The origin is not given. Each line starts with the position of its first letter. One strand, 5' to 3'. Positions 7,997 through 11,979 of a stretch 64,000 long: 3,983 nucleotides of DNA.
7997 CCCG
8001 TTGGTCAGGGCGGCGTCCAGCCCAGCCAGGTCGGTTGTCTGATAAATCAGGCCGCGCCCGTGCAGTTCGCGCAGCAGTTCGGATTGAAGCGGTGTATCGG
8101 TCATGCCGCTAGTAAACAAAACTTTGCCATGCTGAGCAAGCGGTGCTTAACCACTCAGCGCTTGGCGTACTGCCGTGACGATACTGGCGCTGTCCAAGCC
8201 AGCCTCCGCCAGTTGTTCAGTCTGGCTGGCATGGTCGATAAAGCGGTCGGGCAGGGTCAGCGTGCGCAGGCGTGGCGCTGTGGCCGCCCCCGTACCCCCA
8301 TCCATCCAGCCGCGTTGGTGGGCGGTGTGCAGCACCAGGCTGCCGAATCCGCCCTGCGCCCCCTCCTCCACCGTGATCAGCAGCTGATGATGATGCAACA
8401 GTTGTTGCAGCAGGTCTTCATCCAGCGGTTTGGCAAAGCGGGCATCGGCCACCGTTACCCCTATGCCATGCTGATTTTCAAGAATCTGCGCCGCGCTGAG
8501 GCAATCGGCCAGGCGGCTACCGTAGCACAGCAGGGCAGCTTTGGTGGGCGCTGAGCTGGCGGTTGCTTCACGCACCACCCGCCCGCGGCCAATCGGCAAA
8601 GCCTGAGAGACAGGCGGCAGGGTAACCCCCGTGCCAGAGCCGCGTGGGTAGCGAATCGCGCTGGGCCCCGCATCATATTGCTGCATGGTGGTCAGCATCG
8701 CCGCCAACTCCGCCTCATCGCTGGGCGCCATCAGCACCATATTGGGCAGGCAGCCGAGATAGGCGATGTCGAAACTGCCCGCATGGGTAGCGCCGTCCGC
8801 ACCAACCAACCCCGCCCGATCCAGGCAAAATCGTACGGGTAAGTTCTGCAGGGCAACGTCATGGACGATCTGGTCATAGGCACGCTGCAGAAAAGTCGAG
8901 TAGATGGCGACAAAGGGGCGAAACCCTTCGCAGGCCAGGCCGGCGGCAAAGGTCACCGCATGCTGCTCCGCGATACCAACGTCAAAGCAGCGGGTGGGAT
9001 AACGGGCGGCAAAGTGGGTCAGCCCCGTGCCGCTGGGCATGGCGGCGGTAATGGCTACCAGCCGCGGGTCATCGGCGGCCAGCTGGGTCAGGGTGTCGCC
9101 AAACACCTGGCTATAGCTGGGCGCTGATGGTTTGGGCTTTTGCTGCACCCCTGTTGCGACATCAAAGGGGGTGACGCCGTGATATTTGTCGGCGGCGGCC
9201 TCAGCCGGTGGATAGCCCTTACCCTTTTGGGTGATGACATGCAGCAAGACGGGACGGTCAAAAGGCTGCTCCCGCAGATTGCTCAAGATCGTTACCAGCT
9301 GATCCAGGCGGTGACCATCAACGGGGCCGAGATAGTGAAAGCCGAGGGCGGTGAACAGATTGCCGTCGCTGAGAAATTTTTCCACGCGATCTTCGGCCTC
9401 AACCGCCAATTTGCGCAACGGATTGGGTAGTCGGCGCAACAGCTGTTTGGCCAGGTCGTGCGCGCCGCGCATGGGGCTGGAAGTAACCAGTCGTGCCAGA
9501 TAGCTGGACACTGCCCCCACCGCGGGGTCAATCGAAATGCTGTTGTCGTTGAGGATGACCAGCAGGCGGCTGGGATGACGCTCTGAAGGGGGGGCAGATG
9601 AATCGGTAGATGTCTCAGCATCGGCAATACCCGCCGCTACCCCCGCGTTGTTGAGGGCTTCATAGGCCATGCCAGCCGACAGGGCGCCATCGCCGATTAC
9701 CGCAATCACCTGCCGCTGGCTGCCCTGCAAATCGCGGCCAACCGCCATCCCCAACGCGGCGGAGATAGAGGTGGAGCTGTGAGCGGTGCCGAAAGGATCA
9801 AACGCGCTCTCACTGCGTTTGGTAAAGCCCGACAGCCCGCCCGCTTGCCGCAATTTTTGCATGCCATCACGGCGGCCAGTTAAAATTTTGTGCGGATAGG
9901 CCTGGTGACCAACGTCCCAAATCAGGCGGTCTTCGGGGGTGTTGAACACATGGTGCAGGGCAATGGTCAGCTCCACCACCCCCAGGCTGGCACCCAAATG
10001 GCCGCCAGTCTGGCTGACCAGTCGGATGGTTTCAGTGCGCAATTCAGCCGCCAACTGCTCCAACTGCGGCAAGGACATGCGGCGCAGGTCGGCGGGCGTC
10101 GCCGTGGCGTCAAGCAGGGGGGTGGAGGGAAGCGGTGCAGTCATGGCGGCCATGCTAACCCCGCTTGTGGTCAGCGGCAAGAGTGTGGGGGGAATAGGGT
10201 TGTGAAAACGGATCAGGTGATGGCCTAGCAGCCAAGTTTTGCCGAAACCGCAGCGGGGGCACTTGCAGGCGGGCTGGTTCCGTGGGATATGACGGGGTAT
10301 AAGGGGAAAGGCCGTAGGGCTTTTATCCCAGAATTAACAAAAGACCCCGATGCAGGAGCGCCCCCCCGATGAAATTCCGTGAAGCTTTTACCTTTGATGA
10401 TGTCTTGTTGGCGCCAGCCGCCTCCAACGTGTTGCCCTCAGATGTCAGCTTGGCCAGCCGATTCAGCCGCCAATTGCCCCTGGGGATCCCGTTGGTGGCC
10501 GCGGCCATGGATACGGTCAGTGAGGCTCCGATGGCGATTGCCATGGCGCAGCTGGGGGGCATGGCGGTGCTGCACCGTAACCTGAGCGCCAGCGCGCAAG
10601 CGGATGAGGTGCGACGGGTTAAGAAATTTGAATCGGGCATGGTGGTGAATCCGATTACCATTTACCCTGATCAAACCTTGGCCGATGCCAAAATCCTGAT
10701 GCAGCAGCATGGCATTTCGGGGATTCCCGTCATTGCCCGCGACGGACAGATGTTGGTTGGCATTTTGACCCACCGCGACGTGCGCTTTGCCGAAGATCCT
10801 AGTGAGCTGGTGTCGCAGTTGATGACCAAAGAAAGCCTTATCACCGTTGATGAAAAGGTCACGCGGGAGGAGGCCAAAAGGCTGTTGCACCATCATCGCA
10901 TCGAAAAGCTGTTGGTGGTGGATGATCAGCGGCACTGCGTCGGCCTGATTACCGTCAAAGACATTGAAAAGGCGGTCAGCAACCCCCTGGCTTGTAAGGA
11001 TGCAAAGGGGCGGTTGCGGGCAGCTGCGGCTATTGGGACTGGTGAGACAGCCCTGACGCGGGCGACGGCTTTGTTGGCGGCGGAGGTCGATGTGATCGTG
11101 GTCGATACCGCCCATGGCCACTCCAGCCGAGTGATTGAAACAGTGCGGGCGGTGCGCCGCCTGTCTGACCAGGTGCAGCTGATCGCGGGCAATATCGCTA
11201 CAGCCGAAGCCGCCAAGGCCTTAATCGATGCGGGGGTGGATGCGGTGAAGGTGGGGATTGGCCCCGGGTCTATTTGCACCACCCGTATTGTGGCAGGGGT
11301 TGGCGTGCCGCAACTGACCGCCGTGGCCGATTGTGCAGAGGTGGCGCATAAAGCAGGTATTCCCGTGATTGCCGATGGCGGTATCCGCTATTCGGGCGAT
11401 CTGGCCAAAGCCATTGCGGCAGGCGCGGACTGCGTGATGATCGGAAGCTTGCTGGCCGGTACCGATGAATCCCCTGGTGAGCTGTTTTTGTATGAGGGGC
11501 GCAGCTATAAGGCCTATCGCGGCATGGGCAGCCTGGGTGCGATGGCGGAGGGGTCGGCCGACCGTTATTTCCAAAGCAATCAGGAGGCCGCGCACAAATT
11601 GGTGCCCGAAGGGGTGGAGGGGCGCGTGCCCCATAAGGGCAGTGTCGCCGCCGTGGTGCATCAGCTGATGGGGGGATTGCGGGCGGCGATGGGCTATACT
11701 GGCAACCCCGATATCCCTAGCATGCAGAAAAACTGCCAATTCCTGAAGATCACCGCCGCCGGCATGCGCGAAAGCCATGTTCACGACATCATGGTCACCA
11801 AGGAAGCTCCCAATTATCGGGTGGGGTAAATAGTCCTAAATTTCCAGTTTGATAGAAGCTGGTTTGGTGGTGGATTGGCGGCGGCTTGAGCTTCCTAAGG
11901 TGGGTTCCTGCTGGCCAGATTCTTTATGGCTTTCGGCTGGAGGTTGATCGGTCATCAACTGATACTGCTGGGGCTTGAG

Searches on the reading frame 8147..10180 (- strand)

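Call 80: search_protein_families(library=ncbifam, proteins=[window:8147-10180:-], max_evalue=1e-10)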
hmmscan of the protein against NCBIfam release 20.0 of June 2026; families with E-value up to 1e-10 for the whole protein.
window:8147-10180:- (677 aa): 7 families
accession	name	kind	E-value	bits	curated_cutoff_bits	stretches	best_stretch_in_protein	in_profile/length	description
TIGR00204.1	dxs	equivalog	2e-231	769.8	465.95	1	27-675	5-615/616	1-deoxy-D-xylulose-5-phosphate synthase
NF003933.0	PRK05444.2-2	equivalog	3.4e-168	560.9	395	1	21-674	6-604/606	1-deoxy-D-xylulose-5-phosphate synthase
NF008968.0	PRK12315.1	subfamily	2.8e-140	468.4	510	2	271-616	199-533/582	1-deoxy-D-xylulose-5-phosphate synthase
NF004559.0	PRK05899.2-5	equivalog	2.3e-57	194.6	488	1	358-675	322-624/627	transketolase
NF004556.0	PRK05899.2-2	equivalog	1.7e-18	66.2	575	0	359-481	327-453/639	transketolase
TIGR00232.1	tktlase_bact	equivalog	3.3e-14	52.2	682.25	0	395-615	395-612/654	transketolase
NF006667.0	PRK09212.1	subfamily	2.3e-13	49.7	321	1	395-623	50-279/327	pyruvate dehydrogenase complex E1 component subunit beta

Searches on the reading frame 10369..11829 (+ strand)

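Call 80: search_protein_families(library=ncbifam, proteins=[window:10369-11829:+], max_evalue=1e-10)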
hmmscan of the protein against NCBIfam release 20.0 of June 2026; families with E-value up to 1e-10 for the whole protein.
window:10369-11829:+ (486 aa): 11 families
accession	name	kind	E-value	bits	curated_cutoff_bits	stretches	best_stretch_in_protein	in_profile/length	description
TIGR01302.1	IMP_dehydrog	equivalog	1.7e-190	633.7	481.5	1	6-453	1-449/450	IMP dehydrogenase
NF005311.0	PRK06843.1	equivalog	4e-123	411.3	779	2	196-475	122-401/404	inosine 5-monophosphate dehydrogenase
NF005869.0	PRK07807.1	equivalog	7.2e-97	325.4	549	1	6-469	12-472/479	GuaB1 family IMP dehydrogenase-related protein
NF052358.1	GMPRedGuaB1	equivalog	9e-94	315.3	675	1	6-469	12-472/479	GMP reductase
NF005493.0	PRK07107.1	equivalog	2.5e-85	286.9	585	1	6-479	9-496/502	IMP dehydrogenase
TIGR01303.1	IMP_DH_rel_1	equivalog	3.6e-85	286.6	562.75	1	7-468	12-469/475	GuaB1 family IMP dehydrogenase-related protein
NF003470.0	PRK05096.1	equivalog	1.3e-63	215.2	397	1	217-463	98-338/347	GMP reductase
TIGR01305.1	GMP_reduct_1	equivalog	5.7e-59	199.8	492.15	1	220-463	100-337/343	GMP reductase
NF003966.0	PRK05458.1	equivalog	1.4e-51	175.7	344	1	218-454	89-311/327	GMP reductase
TIGR01306.1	GMP_reduct_2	equivalog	2.1e-45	155.6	465.65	1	240-454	109-307/321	GMP reductase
TIGR01304.1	IMP_DH_rel_2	equivalog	6e-32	111.3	342.1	1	225-454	138-360/365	GuaB3 family IMP dehydrogenase-related protein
